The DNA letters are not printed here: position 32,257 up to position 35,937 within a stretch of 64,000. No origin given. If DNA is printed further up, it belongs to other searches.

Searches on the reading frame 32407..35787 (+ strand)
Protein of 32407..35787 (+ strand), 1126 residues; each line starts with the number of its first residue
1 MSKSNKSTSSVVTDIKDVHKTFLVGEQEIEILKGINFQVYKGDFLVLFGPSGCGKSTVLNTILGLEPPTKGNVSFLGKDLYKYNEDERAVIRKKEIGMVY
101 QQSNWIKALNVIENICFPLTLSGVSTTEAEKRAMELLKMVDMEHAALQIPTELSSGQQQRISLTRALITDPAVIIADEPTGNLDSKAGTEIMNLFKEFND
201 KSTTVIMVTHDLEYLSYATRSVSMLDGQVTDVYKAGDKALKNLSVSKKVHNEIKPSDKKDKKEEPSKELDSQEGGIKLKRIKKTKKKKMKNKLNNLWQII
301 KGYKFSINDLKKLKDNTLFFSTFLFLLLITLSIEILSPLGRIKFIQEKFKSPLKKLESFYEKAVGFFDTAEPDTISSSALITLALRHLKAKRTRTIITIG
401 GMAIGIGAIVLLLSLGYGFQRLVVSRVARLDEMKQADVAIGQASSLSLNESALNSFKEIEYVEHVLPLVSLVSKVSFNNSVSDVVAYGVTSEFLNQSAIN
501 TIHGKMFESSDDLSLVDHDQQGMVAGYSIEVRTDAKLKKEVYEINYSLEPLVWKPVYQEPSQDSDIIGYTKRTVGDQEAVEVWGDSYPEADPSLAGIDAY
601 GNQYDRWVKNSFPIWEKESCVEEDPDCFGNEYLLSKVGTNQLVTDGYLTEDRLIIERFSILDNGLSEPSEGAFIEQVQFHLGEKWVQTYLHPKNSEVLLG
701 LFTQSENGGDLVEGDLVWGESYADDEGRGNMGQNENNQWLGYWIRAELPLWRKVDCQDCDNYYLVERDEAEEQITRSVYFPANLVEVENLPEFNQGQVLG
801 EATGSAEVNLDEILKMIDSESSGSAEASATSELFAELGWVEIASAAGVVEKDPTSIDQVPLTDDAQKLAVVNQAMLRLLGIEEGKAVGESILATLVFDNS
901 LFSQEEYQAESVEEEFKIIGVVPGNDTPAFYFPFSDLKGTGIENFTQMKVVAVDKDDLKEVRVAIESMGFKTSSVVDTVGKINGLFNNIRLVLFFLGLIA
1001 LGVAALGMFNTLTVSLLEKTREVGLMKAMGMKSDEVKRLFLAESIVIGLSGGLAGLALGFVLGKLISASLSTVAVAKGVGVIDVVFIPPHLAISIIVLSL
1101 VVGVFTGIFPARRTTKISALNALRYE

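Call 57: search_protein_families(library=pfam, proteins=[window:32407-35787:+], max_evalue=0.001)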
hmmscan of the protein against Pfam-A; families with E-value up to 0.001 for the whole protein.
window:32407-35787:+ (1126 aa): 6 families
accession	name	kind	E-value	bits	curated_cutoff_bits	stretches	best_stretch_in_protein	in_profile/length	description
PF00005.33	ABC_tran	-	3.2e-33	115.7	25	1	32-180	1-136/137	ABC transporter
PF02687.27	FtsX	-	5.9e-17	62.3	25.5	1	995-1118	2-119/120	FtsX-like permease C-terminal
PF12704.14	MacB_PCD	-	4.8e-16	60.1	27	1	395-529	1-129/207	MacB-like periplasmic core domain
PF13304.12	AAA_21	-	5.5e-08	33.7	27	1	139-213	224-301/304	AAA domain, putative AbiEii toxin, Type IV TA system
PF02463.25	SMC_N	-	0.00044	20.2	40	0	43-224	25-211/220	RecF/RecN/SMC N terminal domain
PF13401.12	AAA_22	-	0.00099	19.9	27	0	43-86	6-33/130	AAA domain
